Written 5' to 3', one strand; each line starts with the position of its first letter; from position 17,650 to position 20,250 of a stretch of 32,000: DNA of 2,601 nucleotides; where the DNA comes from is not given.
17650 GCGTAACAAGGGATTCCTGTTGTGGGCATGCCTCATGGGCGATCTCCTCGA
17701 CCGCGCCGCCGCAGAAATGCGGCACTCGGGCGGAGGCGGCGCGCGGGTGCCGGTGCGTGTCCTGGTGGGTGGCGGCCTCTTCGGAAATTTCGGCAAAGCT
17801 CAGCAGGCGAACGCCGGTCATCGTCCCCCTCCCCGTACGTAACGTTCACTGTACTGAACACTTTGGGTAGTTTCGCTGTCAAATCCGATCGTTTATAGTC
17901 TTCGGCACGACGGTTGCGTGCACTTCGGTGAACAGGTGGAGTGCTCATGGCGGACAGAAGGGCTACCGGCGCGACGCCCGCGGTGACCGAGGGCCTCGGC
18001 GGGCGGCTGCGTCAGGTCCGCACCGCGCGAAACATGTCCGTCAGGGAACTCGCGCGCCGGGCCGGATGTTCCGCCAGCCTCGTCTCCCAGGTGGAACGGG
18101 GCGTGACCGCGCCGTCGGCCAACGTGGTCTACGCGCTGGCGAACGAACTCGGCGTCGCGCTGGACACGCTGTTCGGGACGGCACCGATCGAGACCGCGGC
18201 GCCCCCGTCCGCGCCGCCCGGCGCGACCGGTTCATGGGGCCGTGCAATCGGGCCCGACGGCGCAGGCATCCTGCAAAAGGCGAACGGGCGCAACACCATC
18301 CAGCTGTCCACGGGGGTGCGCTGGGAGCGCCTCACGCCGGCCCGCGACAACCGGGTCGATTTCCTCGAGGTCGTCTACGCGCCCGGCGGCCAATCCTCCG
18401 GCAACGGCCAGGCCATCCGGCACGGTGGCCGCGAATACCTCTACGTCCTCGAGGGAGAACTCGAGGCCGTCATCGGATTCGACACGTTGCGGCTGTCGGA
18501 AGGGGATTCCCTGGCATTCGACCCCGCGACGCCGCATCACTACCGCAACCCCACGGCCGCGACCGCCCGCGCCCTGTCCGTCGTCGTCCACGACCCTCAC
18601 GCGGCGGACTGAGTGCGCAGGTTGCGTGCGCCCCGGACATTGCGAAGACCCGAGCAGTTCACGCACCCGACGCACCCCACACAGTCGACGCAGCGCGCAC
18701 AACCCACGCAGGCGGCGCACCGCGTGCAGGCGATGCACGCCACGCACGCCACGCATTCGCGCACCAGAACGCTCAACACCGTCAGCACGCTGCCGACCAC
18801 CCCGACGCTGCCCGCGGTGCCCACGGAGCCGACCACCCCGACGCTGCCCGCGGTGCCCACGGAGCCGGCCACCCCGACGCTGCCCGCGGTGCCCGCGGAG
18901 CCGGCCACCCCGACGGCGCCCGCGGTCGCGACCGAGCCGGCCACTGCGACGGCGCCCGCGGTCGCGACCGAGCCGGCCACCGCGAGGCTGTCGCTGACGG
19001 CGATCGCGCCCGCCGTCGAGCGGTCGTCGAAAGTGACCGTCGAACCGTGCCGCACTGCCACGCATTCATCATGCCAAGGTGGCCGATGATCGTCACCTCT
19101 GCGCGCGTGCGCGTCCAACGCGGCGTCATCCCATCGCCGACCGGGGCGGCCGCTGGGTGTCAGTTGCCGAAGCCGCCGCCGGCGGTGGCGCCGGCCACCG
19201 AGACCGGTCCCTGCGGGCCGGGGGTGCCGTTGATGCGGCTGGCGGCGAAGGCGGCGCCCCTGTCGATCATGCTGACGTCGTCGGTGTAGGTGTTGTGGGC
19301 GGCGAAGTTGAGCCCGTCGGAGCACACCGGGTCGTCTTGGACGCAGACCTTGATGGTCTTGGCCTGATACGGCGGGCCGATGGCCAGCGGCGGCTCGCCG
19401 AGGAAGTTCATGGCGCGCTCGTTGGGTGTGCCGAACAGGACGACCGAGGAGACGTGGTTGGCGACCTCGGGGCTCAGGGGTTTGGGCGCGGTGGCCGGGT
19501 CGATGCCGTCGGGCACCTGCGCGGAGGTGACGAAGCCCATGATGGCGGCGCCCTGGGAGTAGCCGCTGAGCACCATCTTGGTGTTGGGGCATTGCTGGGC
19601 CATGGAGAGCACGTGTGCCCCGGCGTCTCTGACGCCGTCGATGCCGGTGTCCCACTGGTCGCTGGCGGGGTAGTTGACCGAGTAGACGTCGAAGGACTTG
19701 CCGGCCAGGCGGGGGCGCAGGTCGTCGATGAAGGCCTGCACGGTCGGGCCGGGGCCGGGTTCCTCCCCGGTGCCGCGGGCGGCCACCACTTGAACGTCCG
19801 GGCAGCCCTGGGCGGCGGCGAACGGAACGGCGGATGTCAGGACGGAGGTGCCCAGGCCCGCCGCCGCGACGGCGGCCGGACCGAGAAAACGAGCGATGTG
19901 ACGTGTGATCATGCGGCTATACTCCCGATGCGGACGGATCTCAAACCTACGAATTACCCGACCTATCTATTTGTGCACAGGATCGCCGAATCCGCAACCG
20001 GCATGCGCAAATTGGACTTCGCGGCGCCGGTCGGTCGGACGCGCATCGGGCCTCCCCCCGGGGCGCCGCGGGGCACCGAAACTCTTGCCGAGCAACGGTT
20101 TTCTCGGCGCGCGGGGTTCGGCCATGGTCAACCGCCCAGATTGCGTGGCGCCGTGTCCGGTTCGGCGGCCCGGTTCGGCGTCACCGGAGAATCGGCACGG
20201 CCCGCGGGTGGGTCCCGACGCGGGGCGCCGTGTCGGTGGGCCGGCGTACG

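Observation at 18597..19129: Repeat-built ORF: 36-bp x5 tandem array encoding (SVGTAG)-type hexads, followed by twelve consecutive x-Cys-Val triplets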

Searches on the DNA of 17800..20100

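Call 31: search_rna_families(source=window, start=17800, end=20100, threshold=evalue, max_evalue=1)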
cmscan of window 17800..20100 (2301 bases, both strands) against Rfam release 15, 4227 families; matches with E-value up to 1: 0.
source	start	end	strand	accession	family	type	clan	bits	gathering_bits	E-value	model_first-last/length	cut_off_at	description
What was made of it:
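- Tried and rejected: Rfam on 17800-20100: nothing (call 31).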

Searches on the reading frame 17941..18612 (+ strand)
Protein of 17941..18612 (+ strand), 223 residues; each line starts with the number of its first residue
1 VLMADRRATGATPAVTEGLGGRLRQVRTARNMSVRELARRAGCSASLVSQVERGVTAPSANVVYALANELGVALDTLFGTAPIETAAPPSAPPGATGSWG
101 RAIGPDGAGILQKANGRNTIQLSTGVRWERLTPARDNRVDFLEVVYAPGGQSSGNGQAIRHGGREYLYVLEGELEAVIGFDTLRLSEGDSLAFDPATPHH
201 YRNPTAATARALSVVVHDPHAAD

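Call 5: search_protein_families(library=pfam, proteins=[window:17941-18612:+], max_evalue=1)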
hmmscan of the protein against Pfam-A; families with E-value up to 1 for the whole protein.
window:17941-18612:+ (223 aa): 11 families
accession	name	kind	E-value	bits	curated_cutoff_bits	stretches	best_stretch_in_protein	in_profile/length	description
PF07883.17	Cupin_2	-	1.6e-15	57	27.2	1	144-215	3-70/70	Cupin domain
PF01381.28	HTH_3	-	7.2e-14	52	23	1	23-76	1-54/55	Helix-turn-helix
PF13560.12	HTH_31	-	5.1e-13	49.6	27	1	19-74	2-58/64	Helix-turn-helix domain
PF12844.13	HTH_19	-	2.2e-09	37.5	30.2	1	20-78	1-59/64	Helix-turn-helix domain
PF13443.12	HTH_26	-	4.2e-07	30.6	22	1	22-80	1-60/63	Cro/C1-type HTH DNA-binding domain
PF05899.18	Cupin_3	-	0.0011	19.1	23.5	1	152-197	14-60/74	EutQ-like cupin domain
PF13936.12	HTH_38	-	0.0031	17.7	27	1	27-49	16-38/44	Helix-turn-helix domain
PF13413.12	HTH_25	-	0.039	14.2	24.6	1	22-54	1-33/62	Helix-turn-helix domain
PF02311.25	AraC_binding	-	0.1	12.8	21.1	1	167-205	27-65/135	AraC-like ligand binding domain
PF07022.19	Phage_CI_repr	-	0.24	12.2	22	1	25-78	5-58/65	Bacteriophage CI repressor helix-turn-helix domain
PF01047.28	MarR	-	0.24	11.8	24.6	1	23-51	9-37/59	MarR family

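Call 6: search_protein_families(library=ncbifam, proteins=[window:17941-18612:+], max_evalue=1)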
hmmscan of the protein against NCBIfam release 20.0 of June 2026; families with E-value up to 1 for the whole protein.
window:17941-18612:+ (223 aa): 17 families
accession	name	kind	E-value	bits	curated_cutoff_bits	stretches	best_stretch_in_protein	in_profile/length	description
NF007408.0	PRK09943.1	equivalog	4.5e-14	52.4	211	2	138-214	106-179/185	HTH-type transcriptional regulator PuuR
NF006015.0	PRK08154.1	subfamily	6.5e-09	35.4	204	1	11-81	23-93/314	anaerobic benzoate catabolism transcriptional regulator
NF041951.1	phage_RstR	subfamily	3.1e-07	30.6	80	1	20-81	4-65/108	RstR family transcriptional repressor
NF041677.1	trans_regClgR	equivalog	3.3e-06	27.1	170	1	15-79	5-69/113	transcriptional regulator ClgR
NF010465.0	PRK13890.1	equivalog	6.1e-06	26.3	96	1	27-80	14-67/121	conjugal transfer protein TrbA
TIGR00270.2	TIGR00270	equivalog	6.2e-06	26.1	110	1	14-74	71-131/159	multiprotein bridging factor aMBF1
TIGR03070.1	couple_hipB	subfamily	7.4e-06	25.8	71.65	1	19-74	3-58/58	type II toxin-antitoxin system Y4mF family antitoxin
NF038139.1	Reg_Aceta_RamB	equivalog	9.9e-06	24.4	700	1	20-73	4-57/465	acetate metabolism transcriptional regulator RamB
NF046032.1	TransRegSlrRBacil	equivalog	2.3e-05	24.5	250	1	23-80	6-64/149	HTH-type transcriptional regulator SlrR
NF007257.0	PRK09706.1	subfamily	2.4e-05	24.2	101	1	17-72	4-59/135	transcriptional repressor DicA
NF003162.0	PRK04140.1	equivalog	0.00029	20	263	1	20-74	128-182/317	transcriptional regulator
NF047948.1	male_kill_WMK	equivalog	0.00051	19.6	300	1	19-78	163-222/300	WO male-killing family protein Wmk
NF052239.1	antitox_spr1629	equivalog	0.00071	18.8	335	1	20-74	4-58/377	spr1629 family repressor/antitoxin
TIGR02612.1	mob_myst_A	hypoth_equivalog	0.013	15.4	122.6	1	20-53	27-60/150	mobile mystery protein A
NF001064.0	PRK00117.5-4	equivalog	0.025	14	217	1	16-81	20-86/194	recombination regulator RecX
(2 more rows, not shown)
